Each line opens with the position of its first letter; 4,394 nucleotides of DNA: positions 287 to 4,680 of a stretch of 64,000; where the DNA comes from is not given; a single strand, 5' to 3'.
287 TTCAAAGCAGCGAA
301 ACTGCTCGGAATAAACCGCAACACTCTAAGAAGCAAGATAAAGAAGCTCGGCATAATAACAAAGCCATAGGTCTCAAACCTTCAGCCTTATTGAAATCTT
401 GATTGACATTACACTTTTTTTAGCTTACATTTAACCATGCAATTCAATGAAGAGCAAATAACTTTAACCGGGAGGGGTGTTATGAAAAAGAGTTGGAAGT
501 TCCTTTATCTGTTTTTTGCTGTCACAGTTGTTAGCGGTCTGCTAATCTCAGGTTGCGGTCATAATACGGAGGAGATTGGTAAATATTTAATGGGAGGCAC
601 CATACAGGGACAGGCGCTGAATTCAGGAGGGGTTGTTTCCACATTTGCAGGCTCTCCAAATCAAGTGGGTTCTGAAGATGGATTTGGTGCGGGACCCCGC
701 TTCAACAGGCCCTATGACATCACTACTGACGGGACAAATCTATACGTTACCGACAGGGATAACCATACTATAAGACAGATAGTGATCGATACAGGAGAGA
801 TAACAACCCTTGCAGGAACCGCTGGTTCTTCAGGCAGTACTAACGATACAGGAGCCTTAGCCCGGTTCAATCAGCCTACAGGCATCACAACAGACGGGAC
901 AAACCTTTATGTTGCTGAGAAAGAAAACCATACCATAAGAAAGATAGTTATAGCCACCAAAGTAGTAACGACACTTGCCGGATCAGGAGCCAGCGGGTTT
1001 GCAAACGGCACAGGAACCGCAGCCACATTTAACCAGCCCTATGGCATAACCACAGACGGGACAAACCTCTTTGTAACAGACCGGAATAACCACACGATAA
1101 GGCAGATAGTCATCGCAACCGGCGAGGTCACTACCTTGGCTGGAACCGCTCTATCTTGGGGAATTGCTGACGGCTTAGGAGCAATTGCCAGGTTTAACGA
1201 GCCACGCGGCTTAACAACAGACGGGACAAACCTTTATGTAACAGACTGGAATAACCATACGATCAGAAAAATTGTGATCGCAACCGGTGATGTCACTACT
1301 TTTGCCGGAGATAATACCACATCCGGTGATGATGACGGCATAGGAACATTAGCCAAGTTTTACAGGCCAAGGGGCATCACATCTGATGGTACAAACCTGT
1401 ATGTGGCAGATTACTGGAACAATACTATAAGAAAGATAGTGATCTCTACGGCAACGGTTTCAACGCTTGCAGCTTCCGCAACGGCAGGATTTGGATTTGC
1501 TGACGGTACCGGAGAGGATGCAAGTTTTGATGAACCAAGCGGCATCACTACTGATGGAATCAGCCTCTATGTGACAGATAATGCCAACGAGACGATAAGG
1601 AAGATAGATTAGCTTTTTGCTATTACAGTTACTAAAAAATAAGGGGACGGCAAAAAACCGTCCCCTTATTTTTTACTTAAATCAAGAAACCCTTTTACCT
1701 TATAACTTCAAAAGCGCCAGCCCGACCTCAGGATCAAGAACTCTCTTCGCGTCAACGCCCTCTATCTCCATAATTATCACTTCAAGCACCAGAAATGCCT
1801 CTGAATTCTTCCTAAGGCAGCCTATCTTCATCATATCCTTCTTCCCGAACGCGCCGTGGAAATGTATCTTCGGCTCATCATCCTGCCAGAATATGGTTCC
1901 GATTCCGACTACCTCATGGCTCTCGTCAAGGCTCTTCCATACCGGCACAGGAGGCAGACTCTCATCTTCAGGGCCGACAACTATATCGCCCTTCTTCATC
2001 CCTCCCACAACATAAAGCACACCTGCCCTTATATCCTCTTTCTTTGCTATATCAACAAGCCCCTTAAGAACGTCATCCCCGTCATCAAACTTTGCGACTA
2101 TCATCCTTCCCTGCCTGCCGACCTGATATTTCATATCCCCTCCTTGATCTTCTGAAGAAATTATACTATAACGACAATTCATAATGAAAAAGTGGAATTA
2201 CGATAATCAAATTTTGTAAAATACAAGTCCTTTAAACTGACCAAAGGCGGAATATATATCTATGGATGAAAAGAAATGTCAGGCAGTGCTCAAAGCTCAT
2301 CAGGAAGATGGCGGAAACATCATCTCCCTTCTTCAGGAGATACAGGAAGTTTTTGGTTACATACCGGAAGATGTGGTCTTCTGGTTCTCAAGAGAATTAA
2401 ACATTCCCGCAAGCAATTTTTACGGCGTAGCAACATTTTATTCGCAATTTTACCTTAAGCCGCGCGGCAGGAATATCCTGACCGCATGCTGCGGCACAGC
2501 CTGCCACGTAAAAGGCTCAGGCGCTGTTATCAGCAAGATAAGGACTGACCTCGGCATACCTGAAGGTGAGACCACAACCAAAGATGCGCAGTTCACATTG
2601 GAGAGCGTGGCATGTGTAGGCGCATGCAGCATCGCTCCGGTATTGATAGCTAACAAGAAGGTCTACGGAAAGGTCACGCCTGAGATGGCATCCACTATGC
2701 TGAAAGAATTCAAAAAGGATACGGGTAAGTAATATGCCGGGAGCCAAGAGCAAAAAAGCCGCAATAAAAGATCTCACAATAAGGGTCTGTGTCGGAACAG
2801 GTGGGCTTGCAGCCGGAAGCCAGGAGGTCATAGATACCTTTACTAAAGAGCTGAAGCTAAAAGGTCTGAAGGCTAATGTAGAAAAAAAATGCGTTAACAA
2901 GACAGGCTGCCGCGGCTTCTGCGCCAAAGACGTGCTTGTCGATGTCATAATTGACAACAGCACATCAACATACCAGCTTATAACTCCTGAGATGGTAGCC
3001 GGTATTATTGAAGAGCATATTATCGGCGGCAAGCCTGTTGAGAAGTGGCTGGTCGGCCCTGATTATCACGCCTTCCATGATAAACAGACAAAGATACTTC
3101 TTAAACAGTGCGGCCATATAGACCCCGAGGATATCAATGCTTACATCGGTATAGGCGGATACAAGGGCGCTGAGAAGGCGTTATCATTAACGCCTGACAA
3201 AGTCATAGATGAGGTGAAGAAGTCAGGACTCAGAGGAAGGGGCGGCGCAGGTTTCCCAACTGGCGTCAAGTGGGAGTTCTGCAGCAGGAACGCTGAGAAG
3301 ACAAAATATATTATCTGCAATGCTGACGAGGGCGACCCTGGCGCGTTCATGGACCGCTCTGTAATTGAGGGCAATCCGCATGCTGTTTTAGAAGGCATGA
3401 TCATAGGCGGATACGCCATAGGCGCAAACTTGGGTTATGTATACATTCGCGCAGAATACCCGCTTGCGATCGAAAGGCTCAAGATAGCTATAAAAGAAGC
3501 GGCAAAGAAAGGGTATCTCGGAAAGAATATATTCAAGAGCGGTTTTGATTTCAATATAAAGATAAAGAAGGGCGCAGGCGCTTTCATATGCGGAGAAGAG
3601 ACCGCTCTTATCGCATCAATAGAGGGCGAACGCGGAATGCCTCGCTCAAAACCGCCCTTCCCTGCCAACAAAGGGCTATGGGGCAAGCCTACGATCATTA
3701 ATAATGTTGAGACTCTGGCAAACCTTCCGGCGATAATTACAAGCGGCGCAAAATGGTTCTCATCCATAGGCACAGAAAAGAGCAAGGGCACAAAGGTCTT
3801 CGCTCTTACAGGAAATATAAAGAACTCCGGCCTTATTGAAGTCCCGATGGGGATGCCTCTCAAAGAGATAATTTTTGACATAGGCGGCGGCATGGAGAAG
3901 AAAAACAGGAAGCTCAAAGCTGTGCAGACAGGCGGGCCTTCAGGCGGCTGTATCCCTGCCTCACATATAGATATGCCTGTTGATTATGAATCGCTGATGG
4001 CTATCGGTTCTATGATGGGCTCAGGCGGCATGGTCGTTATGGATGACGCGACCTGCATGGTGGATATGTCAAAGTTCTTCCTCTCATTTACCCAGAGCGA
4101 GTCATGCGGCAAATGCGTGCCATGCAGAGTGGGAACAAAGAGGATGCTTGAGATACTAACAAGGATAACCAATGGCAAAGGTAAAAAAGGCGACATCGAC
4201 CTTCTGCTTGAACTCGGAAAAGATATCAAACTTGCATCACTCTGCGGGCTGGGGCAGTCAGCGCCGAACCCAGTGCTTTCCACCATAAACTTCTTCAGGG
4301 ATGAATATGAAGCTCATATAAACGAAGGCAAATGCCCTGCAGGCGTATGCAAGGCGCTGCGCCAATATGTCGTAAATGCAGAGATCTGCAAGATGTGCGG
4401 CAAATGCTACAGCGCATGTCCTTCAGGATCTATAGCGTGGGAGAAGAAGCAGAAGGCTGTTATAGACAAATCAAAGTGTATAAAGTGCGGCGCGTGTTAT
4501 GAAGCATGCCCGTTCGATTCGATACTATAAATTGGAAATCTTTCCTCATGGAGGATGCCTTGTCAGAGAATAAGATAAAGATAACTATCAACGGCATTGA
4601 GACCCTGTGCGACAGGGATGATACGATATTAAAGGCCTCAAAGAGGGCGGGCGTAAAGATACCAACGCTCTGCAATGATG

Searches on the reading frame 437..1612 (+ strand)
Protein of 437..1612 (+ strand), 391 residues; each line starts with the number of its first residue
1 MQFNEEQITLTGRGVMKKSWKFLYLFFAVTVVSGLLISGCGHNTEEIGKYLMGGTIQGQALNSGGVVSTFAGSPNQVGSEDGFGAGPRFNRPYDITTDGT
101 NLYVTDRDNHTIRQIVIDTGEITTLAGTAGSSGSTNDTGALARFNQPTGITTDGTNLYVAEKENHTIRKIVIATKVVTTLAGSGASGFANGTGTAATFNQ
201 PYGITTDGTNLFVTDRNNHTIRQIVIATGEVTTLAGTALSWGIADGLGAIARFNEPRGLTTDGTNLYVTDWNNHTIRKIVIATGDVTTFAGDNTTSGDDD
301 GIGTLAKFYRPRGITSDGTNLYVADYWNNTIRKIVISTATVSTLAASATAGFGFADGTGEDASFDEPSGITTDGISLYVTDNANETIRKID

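Call 62: search_protein_families(library=pfam, proteins=[window:437-1612:+], max_evalue=0.00001)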
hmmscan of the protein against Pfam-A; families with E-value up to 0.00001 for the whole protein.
window:437-1612:+ (391 aa): 3 families
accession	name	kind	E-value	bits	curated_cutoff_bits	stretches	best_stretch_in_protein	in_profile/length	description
PF01436.27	NHL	-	1.1e-29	101.4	20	0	253-278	1-27/28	NHL repeat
PF25021.1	TEN_NHL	-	4.4e-06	26.3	27.1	0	99-169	271-355/357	Teneurin NHL domain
PF15869.11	TolB_like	-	8.1e-06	25.8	29.2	0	260-283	263-286/296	TolB-like 6-blade propeller-like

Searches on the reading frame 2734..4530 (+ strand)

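Call 62: search_protein_families(library=pfam, proteins=[window:2734-4530:+], max_evalue=0.00001)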
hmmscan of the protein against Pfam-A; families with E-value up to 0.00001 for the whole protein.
window:2734-4530:+ (598 aa): 10 families
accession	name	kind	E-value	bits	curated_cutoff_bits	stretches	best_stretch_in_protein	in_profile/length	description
PF01512.22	Complex1_51K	-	9.1e-50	168.9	31.2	1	161-332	1-149/150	Nuo51 FMN-binding domain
PF10589.14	NADH_4Fe-4S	-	7.9e-34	115.8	23.5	1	444-528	1-85/85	NADH-ubiquinone oxidoreductase-F iron-sulfur binding region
PF00037.32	Fer4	-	8.4e-13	48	21.1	1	576-597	2-23/24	4Fe-4S binding domain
PF13237.11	Fer4_10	-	5.7e-10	39.4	25.5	1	546-593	3-53/53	4Fe-4S dicluster domain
PF12838.12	Fer4_7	-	8.6e-09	36.2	27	1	552-595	2-51/52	4Fe-4S dicluster domain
PF12837.12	Fer4_6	-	1.9e-08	34.3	25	1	575-596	2-23/24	4Fe-4S binding domain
PF13187.11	Fer4_9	-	5.9e-07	29.9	27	1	552-594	2-49/52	4Fe-4S dicluster domain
PF12797.12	Fer4_2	-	6.2e-07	29.4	24.5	0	575-594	3-22/22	4Fe-4S binding domain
PF10531.15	SLBB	-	6.4e-07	29.5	27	1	355-405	1-53/55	SLBB domain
PF14697.11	Fer4_21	-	1.2e-06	29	35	1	547-597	3-57/59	4Fe-4S dicluster domain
